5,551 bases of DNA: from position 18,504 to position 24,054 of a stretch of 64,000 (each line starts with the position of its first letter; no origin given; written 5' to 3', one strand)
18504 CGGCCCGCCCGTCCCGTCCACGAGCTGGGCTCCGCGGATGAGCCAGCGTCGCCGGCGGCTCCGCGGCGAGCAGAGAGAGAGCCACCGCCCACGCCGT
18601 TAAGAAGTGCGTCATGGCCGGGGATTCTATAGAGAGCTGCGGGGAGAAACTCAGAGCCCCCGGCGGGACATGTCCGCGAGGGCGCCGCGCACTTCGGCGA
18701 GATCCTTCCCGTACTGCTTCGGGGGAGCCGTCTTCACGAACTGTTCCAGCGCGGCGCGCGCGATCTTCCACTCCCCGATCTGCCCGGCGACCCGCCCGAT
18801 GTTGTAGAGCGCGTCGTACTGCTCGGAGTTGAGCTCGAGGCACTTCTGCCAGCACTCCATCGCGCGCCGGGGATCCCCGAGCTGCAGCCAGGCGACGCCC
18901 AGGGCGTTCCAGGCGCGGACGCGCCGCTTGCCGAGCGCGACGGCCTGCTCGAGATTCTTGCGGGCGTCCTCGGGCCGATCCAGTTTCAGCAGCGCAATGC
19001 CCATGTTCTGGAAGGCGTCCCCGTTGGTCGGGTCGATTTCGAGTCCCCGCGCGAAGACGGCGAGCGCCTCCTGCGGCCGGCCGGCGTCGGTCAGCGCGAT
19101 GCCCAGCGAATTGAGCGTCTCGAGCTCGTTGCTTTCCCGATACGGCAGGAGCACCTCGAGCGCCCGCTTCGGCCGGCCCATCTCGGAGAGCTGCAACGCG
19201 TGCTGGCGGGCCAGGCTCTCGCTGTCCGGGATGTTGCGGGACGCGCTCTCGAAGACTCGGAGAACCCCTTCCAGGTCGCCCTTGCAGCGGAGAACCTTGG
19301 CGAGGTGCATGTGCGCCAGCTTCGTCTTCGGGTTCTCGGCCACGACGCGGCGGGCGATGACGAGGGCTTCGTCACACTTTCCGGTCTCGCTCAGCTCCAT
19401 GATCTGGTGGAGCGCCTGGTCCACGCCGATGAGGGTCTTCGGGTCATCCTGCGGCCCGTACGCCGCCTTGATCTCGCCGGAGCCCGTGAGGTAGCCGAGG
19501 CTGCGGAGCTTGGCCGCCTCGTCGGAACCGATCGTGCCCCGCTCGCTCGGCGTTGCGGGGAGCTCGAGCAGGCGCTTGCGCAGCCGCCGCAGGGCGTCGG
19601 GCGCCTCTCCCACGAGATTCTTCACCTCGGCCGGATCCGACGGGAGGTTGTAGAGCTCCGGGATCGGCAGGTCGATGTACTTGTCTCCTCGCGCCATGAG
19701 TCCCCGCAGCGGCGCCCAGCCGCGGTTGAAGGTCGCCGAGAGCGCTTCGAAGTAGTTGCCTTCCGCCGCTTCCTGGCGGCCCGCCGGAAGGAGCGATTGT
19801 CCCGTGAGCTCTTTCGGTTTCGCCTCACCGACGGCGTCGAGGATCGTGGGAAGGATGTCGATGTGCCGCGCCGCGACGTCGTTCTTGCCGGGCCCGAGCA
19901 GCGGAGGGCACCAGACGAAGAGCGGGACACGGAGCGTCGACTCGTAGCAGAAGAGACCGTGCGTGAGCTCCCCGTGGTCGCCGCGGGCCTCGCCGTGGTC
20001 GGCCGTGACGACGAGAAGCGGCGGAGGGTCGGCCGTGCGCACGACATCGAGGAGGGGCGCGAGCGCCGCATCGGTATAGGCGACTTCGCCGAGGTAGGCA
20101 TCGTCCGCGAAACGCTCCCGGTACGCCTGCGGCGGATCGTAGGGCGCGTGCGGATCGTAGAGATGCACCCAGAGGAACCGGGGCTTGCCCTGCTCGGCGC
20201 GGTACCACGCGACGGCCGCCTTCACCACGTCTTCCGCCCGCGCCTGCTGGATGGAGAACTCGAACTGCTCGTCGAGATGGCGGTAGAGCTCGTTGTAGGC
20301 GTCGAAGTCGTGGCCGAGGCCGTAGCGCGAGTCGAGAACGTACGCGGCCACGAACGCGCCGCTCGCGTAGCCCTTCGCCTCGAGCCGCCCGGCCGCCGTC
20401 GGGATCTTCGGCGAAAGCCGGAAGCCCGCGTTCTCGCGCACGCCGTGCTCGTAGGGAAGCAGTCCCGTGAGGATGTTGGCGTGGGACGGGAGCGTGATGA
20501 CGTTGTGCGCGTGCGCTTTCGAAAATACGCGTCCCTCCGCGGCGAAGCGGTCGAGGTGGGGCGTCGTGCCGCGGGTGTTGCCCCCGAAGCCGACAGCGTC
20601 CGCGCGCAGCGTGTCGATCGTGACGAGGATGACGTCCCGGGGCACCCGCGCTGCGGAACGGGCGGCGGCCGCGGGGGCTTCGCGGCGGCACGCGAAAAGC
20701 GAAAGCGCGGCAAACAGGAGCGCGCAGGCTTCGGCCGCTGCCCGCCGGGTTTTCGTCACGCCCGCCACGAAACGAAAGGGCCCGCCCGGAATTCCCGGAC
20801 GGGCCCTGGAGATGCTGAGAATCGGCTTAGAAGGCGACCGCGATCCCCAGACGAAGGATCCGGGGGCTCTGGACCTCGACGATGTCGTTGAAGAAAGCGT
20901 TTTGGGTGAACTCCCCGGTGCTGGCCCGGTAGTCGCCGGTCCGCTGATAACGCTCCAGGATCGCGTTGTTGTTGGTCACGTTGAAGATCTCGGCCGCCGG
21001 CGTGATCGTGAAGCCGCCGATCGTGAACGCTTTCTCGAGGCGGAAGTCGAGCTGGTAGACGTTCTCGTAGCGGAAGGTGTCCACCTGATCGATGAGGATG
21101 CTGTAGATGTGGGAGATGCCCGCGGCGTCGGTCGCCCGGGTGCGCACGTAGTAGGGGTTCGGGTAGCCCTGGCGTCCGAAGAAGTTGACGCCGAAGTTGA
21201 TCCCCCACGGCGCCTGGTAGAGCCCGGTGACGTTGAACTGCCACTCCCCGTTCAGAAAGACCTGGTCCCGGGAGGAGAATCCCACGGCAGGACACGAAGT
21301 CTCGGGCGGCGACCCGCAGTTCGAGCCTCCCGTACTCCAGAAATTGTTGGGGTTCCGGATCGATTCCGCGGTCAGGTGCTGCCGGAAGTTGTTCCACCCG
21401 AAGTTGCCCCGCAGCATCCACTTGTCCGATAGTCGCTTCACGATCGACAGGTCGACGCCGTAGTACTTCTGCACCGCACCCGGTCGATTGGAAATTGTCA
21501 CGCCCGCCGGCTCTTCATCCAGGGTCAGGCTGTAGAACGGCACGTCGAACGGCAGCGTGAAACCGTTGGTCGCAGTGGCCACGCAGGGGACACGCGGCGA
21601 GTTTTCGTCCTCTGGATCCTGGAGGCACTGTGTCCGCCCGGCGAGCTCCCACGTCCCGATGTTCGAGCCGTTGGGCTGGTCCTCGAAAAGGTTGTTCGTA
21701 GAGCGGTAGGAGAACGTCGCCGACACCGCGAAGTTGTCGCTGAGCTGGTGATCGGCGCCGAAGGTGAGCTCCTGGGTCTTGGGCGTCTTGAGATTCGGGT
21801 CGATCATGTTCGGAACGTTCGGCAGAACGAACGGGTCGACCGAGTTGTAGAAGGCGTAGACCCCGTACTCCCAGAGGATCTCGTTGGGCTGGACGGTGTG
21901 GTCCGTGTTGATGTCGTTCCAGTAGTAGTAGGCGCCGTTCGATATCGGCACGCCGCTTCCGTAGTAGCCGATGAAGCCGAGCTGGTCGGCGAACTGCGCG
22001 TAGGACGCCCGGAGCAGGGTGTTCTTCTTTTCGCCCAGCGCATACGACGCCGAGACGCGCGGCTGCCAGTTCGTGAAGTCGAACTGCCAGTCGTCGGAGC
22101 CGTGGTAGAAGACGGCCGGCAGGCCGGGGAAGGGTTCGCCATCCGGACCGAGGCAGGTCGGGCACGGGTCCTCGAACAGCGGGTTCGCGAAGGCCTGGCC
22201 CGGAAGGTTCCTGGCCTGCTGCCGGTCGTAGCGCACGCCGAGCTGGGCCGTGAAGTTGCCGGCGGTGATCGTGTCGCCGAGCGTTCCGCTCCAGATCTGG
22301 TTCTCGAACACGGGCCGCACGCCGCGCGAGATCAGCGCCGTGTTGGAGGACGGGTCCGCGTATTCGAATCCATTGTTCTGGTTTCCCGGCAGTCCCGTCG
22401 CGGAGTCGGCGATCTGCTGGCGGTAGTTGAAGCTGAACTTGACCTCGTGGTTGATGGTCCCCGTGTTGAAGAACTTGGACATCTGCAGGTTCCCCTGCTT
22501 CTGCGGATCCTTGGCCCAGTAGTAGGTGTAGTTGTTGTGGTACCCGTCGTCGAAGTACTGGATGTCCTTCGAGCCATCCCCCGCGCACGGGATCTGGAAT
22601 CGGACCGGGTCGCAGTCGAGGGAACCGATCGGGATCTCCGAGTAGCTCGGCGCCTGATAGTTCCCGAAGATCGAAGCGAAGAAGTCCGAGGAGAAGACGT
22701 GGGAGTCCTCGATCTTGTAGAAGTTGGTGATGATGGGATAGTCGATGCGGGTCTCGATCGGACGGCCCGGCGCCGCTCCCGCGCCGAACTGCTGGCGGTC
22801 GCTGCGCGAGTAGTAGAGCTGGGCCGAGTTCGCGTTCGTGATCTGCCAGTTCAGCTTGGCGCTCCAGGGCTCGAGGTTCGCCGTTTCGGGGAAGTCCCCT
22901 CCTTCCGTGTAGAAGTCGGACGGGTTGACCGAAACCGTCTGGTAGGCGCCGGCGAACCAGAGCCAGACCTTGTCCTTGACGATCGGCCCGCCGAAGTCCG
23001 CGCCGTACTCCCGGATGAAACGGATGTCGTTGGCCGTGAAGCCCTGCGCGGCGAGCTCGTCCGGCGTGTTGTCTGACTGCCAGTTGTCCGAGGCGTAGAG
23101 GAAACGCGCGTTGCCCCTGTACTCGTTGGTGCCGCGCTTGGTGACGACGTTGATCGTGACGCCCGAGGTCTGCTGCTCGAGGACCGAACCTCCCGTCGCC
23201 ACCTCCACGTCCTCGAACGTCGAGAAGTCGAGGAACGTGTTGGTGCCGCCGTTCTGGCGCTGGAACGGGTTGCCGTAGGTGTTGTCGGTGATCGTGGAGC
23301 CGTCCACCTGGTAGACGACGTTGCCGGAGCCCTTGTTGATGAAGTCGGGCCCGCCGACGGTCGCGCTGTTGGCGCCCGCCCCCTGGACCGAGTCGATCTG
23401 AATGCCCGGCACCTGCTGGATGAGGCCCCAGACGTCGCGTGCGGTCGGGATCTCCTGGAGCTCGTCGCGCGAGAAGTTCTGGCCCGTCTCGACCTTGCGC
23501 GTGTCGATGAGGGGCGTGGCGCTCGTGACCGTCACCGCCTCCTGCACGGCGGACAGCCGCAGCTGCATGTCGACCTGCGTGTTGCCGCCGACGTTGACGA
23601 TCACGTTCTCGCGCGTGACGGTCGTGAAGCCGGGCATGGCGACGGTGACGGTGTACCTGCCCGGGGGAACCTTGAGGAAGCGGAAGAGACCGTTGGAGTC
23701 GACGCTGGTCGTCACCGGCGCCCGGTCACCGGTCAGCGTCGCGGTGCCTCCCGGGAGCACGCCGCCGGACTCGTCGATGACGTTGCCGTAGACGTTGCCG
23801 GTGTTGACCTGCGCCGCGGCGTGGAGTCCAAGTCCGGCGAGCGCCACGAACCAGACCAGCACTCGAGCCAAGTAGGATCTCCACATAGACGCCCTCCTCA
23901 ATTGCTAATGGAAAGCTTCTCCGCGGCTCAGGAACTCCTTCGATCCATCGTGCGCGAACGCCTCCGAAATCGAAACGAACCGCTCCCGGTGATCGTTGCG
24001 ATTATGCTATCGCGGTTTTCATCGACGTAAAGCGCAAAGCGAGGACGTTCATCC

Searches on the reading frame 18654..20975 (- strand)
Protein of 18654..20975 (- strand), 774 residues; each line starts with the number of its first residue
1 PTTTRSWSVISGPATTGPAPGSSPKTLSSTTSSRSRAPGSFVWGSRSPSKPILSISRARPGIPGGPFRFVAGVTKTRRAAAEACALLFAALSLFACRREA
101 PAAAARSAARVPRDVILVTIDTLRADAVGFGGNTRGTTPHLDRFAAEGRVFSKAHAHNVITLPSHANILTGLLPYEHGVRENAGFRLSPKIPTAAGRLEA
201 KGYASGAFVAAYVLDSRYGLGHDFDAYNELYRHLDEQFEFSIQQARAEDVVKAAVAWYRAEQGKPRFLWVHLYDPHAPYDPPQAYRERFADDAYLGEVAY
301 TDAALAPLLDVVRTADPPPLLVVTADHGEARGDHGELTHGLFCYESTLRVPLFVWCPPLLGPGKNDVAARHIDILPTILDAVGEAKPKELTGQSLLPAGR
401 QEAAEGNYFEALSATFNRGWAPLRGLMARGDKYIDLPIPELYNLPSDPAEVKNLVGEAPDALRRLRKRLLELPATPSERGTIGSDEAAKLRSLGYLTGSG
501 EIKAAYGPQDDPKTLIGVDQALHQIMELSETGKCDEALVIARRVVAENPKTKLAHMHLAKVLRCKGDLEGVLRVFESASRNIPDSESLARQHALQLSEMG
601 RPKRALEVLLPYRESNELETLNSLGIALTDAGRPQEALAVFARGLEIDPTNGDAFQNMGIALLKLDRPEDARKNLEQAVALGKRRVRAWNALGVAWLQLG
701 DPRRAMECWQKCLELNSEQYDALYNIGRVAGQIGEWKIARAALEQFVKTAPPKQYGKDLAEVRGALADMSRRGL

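Call 30: search_protein_families(library=pfam, proteins=[window:18654-20975:-], max_evalue=0.001)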
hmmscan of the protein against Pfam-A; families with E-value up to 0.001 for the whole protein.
window:18654-20975:- (774 aa): 19 families
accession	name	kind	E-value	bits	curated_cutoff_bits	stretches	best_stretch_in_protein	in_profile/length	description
PF00884.28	Sulfatase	-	7.8e-38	130.9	25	1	114-383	2-300/301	Sulfatase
PF07719.23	TPR_2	-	2.4e-24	83.8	27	2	687-716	2-31/34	Tetratricopeptide repeat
PF00515.34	TPR_1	-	5.6e-21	73.9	27.8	2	687-717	2-32/34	Tetratricopeptide repeat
PF14559.12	TPR_19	-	3.9e-17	62.8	25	1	628-691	1-64/68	Tetratricopeptide repeat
PF13432.12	TPR_16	-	6.8e-16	58.8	32.7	1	658-705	3-50/65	Tetratricopeptide repeat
PF13424.12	TPR_12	-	6.7e-15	55.5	30.1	1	618-681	3-74/77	Tetratricopeptide repeat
PF13428.12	TPR_14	-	4e-14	52.1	23.5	0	621-659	4-42/44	Tetratricopeptide repeat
PF13374.12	TPR_10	-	1.3e-13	50.9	27.5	0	618-647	2-31/42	Tetratricopeptide repeat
PF13431.12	TPR_17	-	2.1e-13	49.8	24.4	1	642-672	3-33/34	Tetratricopeptide repeat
PF13181.12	TPR_8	-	7.5e-13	48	25.7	0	686-718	1-33/34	Tetratricopeptide repeat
PF13414.12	TPR_11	-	1.9e-11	43.9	26.8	0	627-665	3-41/42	TPR repeat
PF13371.12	TPR_9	-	3.4e-11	43.4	35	1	697-765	6-71/73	Tetratricopeptide repeat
PF13174.12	TPR_6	-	1.4e-10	41.6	26.3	0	721-751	1-31/33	Tetratricopeptide repeat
PF13429.12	TPR_15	-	4.9e-09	36.5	26.2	1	629-719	157-247/280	Tetratricopeptide repeat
PF16347.10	SGSH_C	-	1.5e-08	35.4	29.3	1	341-469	9-148/154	N-sulphoglucosamine sulphohydrolase, C-terminal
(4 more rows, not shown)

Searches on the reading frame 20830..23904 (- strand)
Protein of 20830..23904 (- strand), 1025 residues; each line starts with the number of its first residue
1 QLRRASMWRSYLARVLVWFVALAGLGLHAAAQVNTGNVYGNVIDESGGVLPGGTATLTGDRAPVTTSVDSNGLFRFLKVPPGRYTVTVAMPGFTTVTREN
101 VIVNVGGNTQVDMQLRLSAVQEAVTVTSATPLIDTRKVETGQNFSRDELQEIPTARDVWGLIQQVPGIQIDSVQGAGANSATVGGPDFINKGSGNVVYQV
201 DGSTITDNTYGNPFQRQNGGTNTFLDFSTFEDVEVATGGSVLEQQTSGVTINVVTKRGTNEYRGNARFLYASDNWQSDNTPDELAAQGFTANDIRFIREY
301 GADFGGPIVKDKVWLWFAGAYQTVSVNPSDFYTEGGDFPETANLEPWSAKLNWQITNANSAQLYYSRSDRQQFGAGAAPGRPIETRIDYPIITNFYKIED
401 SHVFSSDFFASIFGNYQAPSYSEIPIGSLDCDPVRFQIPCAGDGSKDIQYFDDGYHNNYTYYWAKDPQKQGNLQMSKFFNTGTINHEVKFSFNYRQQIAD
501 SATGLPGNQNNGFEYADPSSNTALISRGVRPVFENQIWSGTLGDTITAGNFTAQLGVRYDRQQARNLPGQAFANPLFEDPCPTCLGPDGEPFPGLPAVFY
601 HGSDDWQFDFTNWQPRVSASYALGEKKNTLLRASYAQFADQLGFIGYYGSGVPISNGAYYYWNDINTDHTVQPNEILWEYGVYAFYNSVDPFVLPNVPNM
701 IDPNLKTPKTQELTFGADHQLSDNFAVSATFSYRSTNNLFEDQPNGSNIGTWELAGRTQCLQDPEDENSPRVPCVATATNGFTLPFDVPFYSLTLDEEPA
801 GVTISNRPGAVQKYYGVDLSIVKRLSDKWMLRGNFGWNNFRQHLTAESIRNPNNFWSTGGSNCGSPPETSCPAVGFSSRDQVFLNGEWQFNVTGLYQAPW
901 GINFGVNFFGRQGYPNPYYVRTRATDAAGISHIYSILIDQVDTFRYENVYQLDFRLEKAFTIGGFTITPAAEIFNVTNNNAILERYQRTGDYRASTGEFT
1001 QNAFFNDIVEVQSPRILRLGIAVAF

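Call 30: search_protein_families(library=pfam, proteins=[window:20830-23904:-], max_evalue=0.001)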
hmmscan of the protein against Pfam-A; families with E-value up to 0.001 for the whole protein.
window:20830-23904:- (1025 aa): 5 families
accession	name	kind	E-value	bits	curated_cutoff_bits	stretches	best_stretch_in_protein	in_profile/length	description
PF25183.1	OMP_b-brl_4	-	1.7e-19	70.2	30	2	339-901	149-680/838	Outer membrane beta barrel domain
PF13620.12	CarboxypepD_reg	-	1.6e-15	57.6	32.3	1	38-116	2-82/82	Carboxypeptidase regulatory-like domain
PF07715.20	Plug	-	2.8e-06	28.2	23.9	1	142-241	10-96/107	TonB-dependent Receptor Plug Domain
PF13715.12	CarbopepD_reg_2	-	1.9e-05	25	32.2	1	39-121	2-82/88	CarboxypepD_reg-like domain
PF17210.9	SdrD_B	-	0.00066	20.3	29.7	0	62-115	38-87/112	SdrD B-like domain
